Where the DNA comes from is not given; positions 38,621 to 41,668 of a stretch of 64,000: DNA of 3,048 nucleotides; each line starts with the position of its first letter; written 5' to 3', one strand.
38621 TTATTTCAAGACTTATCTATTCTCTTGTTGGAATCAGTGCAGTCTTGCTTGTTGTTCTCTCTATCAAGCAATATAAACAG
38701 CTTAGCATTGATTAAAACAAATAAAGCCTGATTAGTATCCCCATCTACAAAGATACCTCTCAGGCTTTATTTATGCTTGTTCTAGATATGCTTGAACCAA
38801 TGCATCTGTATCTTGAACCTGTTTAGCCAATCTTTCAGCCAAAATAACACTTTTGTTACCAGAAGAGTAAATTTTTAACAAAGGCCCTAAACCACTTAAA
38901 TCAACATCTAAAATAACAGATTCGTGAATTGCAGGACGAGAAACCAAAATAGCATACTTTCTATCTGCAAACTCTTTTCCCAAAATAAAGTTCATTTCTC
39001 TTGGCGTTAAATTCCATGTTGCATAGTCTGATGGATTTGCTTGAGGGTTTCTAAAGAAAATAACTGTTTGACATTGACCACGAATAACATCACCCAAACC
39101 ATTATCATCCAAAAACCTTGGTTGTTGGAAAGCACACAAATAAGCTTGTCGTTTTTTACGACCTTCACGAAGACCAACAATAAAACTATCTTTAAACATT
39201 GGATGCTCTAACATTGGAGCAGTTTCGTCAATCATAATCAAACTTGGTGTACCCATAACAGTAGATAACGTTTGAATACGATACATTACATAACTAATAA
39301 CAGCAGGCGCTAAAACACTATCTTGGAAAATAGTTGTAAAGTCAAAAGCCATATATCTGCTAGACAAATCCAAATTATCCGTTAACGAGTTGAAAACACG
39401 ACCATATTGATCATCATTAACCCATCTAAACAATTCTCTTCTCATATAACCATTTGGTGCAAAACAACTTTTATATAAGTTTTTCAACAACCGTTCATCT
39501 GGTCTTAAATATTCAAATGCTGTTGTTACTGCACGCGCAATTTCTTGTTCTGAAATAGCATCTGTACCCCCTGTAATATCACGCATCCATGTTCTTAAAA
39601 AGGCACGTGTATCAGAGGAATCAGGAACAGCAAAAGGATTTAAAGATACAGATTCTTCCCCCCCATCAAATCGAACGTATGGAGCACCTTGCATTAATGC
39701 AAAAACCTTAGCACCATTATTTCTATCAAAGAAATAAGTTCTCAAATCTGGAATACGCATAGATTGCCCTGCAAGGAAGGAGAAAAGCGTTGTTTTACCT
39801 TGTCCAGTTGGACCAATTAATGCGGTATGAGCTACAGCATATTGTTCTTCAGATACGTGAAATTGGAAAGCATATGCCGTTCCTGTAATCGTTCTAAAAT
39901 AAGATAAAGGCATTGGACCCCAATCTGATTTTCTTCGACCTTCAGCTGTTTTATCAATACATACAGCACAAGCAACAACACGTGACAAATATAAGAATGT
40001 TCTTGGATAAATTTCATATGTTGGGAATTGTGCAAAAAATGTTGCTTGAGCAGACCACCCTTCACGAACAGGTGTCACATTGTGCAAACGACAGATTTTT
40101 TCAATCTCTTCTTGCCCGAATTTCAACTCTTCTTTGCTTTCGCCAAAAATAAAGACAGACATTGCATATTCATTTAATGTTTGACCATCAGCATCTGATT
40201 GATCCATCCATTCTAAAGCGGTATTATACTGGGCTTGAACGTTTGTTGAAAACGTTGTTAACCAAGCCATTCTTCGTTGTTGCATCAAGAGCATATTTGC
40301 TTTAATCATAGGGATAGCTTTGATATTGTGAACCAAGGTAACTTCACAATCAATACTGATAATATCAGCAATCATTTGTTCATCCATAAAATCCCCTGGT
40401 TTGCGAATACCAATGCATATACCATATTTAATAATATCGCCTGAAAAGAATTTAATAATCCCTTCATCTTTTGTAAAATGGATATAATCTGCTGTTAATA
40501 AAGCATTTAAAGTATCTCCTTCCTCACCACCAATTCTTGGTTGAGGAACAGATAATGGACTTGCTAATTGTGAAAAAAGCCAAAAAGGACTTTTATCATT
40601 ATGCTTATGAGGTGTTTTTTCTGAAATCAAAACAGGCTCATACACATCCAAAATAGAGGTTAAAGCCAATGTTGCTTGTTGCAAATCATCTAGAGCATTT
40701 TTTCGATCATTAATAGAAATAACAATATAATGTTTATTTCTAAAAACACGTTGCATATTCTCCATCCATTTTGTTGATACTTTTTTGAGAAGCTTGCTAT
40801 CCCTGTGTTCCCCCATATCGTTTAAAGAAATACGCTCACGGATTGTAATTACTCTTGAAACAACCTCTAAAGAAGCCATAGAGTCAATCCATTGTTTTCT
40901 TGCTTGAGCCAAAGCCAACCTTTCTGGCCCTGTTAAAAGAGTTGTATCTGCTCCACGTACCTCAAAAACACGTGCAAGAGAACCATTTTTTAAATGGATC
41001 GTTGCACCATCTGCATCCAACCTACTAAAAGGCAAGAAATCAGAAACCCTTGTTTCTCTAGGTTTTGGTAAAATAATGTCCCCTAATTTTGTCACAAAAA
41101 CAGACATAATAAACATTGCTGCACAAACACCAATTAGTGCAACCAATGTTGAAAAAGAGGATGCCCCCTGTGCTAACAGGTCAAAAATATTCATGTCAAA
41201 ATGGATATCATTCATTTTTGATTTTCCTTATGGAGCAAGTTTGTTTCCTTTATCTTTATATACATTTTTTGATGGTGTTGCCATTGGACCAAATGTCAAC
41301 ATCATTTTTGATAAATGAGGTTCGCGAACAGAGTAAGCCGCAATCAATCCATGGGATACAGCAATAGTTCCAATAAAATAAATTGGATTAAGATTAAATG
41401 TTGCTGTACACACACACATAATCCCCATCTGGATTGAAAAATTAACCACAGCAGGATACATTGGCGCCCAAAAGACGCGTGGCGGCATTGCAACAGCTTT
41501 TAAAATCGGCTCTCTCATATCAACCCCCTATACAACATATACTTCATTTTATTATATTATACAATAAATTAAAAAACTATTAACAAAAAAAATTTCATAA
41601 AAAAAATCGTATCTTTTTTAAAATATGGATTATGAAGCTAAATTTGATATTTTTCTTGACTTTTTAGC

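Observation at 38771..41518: Orphan virB3-virB4 pair (T4SS inner-membrane ATPase) adjacent to gatCAB, with no other virB genes nearby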

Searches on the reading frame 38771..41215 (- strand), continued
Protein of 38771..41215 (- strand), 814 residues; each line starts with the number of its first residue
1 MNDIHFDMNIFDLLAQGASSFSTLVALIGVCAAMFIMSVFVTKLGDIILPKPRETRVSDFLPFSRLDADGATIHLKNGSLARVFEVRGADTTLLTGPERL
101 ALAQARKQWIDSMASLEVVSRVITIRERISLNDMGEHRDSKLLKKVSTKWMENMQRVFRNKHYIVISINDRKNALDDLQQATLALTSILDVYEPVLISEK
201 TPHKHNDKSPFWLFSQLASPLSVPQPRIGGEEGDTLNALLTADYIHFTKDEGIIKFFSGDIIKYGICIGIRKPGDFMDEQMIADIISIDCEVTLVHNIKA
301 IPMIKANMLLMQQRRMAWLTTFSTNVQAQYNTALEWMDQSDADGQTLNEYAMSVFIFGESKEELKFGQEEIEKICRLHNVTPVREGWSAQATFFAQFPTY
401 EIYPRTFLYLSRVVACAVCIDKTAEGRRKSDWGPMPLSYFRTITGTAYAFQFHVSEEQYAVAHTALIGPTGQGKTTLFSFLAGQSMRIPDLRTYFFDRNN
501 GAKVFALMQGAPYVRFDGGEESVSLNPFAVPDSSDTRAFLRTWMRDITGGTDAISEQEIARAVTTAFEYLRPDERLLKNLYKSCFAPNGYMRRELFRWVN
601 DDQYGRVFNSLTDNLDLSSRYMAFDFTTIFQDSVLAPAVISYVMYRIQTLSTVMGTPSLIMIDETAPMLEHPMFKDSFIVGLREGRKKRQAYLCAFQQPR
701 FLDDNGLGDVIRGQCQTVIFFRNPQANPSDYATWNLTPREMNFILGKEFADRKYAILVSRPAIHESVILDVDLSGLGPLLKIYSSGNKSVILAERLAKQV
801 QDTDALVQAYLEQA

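Call 69: find_encoding_contigs(protein=P0299, flank=10000, max_places=1)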
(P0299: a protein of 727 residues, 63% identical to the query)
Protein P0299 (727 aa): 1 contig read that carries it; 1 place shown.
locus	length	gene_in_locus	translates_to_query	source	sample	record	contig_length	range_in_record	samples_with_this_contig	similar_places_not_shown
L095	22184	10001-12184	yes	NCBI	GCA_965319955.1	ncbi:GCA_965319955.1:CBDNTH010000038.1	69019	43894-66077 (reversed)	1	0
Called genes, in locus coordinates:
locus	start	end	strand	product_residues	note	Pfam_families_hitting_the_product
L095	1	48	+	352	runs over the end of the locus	PF03414:Glyco_transf_6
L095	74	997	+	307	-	PF01531:Glyco_transf_11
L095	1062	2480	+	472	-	PF04055:Radical_SAM, PF06968:BATS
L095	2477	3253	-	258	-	PF06564:CBP_BcsQ, PF10609:ParA, PF13614:AAA_31, PF01656:CbiA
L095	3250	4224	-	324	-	PF00448:SRP54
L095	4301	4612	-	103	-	-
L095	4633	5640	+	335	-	PF00849:PseudoU_synth_2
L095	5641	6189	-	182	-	PF00226:DnaJ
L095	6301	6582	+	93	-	PF13467:RHH_4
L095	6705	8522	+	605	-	PF12796:Ank_2 (weak), PF12796:Ank_2, PF13857:Ank_5 (weak), PF13637:Ank_4, PF12796:Ank_2, PF13857:Ank_5 (weak), PF13637:Ank_4, PF12796:Ank_2, +4 more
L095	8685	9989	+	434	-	-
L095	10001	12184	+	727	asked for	PF02534:T4SS-DNA_transf, PF10412:TrwB_AAD_bind, PF12696:TraG-D_C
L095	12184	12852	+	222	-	-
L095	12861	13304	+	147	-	-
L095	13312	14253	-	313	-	PF01633:Choline_kinase (weak), PF01636:APH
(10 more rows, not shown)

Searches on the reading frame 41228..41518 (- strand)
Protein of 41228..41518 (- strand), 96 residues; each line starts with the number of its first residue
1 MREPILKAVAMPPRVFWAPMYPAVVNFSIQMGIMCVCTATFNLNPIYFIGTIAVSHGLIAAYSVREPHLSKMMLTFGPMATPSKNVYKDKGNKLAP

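Call 3: search_protein_families(library=pfam, proteins=[window:41228-41518:-], max_evalue=0.1)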
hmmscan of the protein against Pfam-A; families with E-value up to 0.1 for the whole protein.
window:41228-41518:- (96 aa): 0 families

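Call 4: search_protein_families(library=ncbifam, proteins=[window:41228-41518:-], max_evalue=0.1)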
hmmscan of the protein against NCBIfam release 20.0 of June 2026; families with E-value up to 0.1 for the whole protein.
window:41228-41518:- (96 aa): 1 family
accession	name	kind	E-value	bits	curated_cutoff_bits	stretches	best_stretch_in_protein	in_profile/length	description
NF000131.1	MATE_multi_MepA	equivalog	0.0044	16.3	850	1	18-73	12-66/451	multidrug efflux MATE transporter MepA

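Call 16: find_homologous_proteins(query=window:41228-41518:-, max_evalue=10)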
Query window:41228-41518:- (96 aa): 162 proteins with E <= 10 among 162 candidates; the best 120 are listed.
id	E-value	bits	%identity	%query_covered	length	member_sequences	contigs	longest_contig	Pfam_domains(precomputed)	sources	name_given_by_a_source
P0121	1.8e-57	209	98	100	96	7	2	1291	-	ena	-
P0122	2.3e-56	205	95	100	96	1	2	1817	-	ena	-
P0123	1.9e-48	180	84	100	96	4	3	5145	-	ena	-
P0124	1.3e-47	177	80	100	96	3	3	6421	-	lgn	-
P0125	2.6e-47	176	86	100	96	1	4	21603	-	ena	-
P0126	2.3e-44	167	78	100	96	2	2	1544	-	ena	-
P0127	5.8e-43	162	90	86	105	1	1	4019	-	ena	-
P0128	1.2e-42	161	73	100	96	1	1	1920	-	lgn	-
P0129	6.8e-42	159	73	100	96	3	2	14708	-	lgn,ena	-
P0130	7.2e-42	159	73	100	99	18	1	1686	-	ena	-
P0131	6.4e-39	150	70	100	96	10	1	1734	-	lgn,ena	-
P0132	7.4e-38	146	69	100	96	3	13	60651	-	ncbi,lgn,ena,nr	ncbi:MAG: hypothetical protein IKZ02_03070 [Alphaproteobacteria bacterium]|nr:hypothetical protein [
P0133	3.1e-37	144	69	100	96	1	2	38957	-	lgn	-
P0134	8.0e-37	143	67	100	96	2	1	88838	-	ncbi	-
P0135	1.2e-36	142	68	100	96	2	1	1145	-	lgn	-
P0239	3.4e-23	99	54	100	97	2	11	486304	-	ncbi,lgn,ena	-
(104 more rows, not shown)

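Call 24: search_solved_structures(query=A1, max_evalue=10, show_alignments=2)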
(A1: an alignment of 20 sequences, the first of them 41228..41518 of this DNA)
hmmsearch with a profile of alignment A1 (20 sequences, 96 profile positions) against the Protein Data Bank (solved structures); distinct sequences matched with E-value up to 10: 1.
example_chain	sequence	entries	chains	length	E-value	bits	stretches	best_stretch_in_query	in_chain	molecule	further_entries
2mgz_A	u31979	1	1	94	1.7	12.2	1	56-93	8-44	Protein ASD-1, isoform a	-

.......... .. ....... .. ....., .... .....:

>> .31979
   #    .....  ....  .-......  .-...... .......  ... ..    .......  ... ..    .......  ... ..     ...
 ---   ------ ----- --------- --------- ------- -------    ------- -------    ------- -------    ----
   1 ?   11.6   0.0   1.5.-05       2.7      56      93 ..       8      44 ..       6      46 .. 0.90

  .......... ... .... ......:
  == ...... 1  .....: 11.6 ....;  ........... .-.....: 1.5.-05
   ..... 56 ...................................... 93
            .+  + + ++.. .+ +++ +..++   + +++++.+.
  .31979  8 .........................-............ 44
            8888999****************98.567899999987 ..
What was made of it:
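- Tried and rejected: PDB search with the VirB3 profile: only a chance hit (call 24), so TrwM/VirB3 could not be reached by sequence.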

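Call 36: find_encoding_contigs(protein=P0239, flank=10000, max_places=2)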
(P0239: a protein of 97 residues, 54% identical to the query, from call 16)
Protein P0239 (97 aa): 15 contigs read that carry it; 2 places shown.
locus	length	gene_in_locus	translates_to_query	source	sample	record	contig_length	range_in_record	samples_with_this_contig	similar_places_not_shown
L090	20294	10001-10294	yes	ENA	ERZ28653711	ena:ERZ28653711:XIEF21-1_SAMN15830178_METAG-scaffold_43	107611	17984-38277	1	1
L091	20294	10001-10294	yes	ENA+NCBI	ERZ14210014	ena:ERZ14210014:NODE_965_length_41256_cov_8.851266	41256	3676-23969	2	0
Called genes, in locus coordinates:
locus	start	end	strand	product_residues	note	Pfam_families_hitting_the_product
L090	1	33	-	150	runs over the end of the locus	-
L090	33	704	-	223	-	-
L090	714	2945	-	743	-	PF02534:T4SS-DNA_transf, PF10412:TrwB_AAD_bind, PF12696:TraG-D_C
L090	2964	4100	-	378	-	-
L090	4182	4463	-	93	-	PF13467:RHH_4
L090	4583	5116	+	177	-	PF00226:DnaJ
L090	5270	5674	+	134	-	PF05656:DUF805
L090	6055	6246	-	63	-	-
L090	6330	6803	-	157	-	PF00383:dCMP_cyt_deam_1, PF14437:MafB19-deam, PF14439:Bd3614-deam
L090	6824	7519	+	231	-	PF01479:S4, PF00849:PseudoU_synth_2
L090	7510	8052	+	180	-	PF03602:Cons_hypoth95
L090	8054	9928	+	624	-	PF00456:Transketolase_N, PF13292:DXP_synthase_N, PF00676:E1_dh, PF02775:TPP_enzyme_C (weak), PF02780:Transketolase_C (faint), PF02779:Transket_pyr, PF22613:Transketolase_C_1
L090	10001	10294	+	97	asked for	-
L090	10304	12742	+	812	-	PF03135:CagE_TrbE_VirB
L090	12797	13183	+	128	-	-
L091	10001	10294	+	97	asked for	-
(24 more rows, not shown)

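Call 62: search_protein_representatives(alignment_id=A1)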
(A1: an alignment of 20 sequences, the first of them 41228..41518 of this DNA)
Query: 20 sequences, 96 profile positions. Proteins with E-value up to 0.001 (for the whole library): 140; up to 1e-10: 80; up to 1e-30: 11. The best 140 are listed.
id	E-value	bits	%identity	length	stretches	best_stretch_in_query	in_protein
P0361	7.3e-41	154.5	-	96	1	1-96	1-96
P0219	7.1e-38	144.9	-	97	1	1-96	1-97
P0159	2.4e-37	143.2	-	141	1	1-96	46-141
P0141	5.1e-37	142.2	-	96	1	1-96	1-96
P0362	1.5e-35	137.5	-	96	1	1-96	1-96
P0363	3.2e-34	133.2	-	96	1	1-96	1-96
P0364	6.2e-33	129.1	-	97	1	1-96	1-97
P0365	4.3e-32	126.4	-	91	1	5-96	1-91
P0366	4.2e-31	123.2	-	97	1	1-93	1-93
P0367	4.9e-31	123.0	-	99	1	1-96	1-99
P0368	5.2e-31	122.9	-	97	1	1-96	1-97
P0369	4.0e-30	120.1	-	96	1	1-95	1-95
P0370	2.2e-27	111.3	-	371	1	1-82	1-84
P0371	2.1e-24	101.7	-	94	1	1-96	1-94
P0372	4.3e-24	100.7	-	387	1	1-81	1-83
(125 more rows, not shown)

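Call 64: search_protein_families(library=pfam, alignment_id=A4, max_evalue=0.01)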
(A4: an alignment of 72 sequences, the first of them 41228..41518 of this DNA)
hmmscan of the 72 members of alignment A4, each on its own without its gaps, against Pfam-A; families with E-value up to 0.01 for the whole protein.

A. member 1, window:41228-41518:- (96 aa): 0 families

B. families by the number of members that match (of 72 scanned): 8 families
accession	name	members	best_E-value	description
PF05101.18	VirB3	45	1.2e-10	Type IV secretory pathway, VirB3-like protein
PF20599.3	DUF6796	1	0.0006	Family of unknown function (DUF6796)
PF04341.17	DUF485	1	0.0018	Protein of unknown function, DUF485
PF03595.22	SLAC1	1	0.0022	Voltage-dependent anion channel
PF19600.4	DUF6105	1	0.0045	Family of unknown function (DUF6105)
PF18936.5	DUF5684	1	0.005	Family of unknown function (DUF5684)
PF03899.21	ATP-synt_I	1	0.0052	ATP synthase I chain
PF11295.13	DUF3096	1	0.009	Protein of unknown function (DUF3096)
